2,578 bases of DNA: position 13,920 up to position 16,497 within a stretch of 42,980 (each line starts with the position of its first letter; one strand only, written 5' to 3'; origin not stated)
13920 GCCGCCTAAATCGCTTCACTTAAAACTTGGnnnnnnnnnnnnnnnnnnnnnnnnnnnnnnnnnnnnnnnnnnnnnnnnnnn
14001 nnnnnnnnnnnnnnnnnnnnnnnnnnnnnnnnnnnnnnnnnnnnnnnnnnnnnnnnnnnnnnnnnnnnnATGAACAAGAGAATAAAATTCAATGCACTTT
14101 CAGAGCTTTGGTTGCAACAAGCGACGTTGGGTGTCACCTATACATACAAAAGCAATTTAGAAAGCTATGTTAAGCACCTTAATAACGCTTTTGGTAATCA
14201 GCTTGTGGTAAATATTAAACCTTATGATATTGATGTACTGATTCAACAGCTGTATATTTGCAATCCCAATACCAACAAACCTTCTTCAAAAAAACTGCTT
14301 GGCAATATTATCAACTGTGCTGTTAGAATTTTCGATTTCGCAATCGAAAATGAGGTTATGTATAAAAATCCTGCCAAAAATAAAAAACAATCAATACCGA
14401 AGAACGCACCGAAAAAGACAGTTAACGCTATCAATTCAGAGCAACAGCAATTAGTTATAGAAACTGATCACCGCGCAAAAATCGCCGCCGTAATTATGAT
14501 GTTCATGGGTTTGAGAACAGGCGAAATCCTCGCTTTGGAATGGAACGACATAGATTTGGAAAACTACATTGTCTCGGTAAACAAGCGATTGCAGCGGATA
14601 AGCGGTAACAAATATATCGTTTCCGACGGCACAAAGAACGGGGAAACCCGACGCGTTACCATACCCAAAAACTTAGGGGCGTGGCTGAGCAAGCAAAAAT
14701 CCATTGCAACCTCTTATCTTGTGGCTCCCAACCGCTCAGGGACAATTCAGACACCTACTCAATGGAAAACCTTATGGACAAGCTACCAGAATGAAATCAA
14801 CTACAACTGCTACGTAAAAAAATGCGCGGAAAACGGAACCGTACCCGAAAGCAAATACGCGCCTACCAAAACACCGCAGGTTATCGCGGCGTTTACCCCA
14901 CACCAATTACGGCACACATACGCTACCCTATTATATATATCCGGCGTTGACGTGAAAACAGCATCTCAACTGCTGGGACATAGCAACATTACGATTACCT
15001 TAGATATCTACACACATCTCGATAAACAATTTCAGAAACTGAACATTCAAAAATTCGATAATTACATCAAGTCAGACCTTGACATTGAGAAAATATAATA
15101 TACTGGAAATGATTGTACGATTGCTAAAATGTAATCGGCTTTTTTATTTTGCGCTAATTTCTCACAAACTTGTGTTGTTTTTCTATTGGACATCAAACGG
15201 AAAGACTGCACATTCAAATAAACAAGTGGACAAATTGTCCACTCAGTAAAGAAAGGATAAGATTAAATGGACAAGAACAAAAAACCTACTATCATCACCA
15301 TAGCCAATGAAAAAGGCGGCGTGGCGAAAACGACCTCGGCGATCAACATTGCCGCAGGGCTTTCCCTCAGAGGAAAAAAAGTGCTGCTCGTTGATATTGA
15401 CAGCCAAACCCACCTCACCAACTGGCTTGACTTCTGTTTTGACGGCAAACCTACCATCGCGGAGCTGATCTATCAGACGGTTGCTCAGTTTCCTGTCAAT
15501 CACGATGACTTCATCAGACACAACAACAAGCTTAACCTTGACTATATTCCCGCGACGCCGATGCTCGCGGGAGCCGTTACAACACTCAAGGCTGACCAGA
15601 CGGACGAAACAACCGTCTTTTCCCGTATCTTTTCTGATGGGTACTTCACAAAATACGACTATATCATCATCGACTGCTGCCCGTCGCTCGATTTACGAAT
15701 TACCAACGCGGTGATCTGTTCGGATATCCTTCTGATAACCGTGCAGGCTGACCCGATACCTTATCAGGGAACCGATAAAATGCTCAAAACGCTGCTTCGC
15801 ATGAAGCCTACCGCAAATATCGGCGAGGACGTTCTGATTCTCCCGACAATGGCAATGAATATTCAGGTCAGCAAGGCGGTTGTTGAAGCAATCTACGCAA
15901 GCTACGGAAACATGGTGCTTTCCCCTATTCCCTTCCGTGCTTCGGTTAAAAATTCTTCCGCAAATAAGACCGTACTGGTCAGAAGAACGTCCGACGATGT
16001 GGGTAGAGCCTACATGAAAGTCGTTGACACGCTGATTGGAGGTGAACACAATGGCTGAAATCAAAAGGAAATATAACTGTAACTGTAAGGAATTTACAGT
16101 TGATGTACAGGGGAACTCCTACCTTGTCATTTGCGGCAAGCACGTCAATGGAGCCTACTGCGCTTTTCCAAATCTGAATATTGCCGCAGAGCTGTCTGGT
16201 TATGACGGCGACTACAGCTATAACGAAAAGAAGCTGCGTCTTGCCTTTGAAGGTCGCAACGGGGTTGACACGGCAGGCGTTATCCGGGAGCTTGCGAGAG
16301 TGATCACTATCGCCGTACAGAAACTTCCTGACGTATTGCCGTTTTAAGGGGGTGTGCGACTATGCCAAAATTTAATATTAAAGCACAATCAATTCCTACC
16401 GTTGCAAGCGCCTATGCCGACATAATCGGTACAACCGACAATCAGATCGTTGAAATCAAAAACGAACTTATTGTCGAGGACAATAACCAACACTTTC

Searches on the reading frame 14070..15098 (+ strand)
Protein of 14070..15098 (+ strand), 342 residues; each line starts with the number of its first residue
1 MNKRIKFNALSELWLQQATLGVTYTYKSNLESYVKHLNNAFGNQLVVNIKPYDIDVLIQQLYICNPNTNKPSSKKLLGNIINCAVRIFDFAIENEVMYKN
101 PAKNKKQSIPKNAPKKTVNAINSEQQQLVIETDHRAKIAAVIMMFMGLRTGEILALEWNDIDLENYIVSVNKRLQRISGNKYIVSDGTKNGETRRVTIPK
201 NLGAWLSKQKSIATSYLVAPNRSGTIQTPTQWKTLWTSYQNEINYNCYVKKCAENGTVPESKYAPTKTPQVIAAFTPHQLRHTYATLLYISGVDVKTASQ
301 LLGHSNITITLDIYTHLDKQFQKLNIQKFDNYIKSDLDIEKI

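Call 12: search_protein_families(library=pfam, proteins=[window:14070-15098:+], max_evalue=0.01)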
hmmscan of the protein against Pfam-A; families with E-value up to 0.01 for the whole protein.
window:14070-15098:+ (342 aa): 2 families
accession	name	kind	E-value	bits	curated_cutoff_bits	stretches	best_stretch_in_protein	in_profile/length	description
PF00589.27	Phage_integrase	-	1.3e-21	77.6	27.1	1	119-319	9-170/172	Phage integrase family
PF12835.12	Integrase_1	-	0.00037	20.9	23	1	117-243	10-128/149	Integrase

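Call 69: search_protein_families(library=ncbifam, proteins=[window:14070-15098:+], max_evalue=0.01)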
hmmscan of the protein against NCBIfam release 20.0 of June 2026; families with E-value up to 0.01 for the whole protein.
window:14070-15098:+ (342 aa): 12 families
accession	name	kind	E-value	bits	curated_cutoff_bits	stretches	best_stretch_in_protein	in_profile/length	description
NF040815.2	recomb_XerA_Arch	equivalog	5.2e-22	78.7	220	2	273-320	211-257/263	site-specific tyrosine recombinase/integron integrase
TIGR02224.1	recomb_XerC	equivalog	7.2e-19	68.3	335.15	2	271-320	232-280/295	tyrosine recombinase XerC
NF001399.0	PRK00283.1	subfamily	2.3e-17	63.2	279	2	273-320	240-286/300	tyrosine recombinase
TIGR02225.1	recomb_XerD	equivalog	3.1e-17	62.8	329.6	2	273-320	231-277/290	site-specific tyrosine recombinase XerD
TIGR02249.1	integrase_gron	subfamily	1.7e-13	50.7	265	1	271-320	255-303/315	integron integrase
NF003462.0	PRK05084.1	equivalog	2.7e-12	46.1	267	1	275-329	303-356/360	tyrosine recombinase XerS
NF011946.0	PRK15417.1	equivalog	3.4e-09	36.3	435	1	273-319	272-317/337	integron integrase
NF002331.0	PRK01287.1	subfamily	1.4e-05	24.3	371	1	277-317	273-312/365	site-specific tyrosine recombinase XerC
NF007370.0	PRK09870.1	subfamily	4.4e-05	23.2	221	0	274-311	137-174/200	tyrosine-type DNA invertase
NF040693.1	recomb_GmtY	equivalog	7.4e-05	22.2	340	0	275-318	391-433/441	gamma-mobile-trio recombinase GmtY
NF002685.0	PRK02436.1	equivalog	0.00015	21.7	178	1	114-173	91-151/245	site-specific tyrosine recombinase XerD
NF007371.0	PRK09871.1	subfamily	0.00091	18.8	222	0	274-312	132-170/198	tyrosine-type DNA invertase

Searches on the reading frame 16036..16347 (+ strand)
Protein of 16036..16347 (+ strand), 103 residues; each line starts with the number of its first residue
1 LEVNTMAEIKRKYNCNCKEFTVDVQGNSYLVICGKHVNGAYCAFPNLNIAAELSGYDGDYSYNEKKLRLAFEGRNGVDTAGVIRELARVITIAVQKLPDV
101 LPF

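Call 12: search_protein_families(library=pfam, proteins=[window:16036-16347:+], max_evalue=0.01)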
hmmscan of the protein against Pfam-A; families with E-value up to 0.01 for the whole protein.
window:16036-16347:+ (103 aa): 1 family
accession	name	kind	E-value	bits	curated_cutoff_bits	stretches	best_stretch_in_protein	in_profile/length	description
PF20323.3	DUF6618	-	1.6e-06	28.8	27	1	18-70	18-69/92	Family of unknown function (DUF6618)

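Call 68: search_solved_structures(query=window:16036-16347:+, max_evalue=1)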
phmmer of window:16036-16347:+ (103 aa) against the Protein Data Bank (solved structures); distinct sequences matched with E-value up to 1: 2.
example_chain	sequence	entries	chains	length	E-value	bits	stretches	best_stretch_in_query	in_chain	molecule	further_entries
1c4z_A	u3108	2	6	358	0.63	13.3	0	64-91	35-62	UBIQUITIN-PROTEIN LIGASE E3A | E6AP HECT CATALYTIC DOMAIN, E3 LIGASE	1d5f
9cmr_A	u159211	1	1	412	0.65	13.3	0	64-91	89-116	E3 ubiquitin-protein ligase TOM1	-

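Call 69: search_protein_families(library=ncbifam, proteins=[window:16036-16347:+], max_evalue=0.01)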
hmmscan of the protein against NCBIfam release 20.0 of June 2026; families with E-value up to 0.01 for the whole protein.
window:16036-16347:+ (103 aa): 0 families
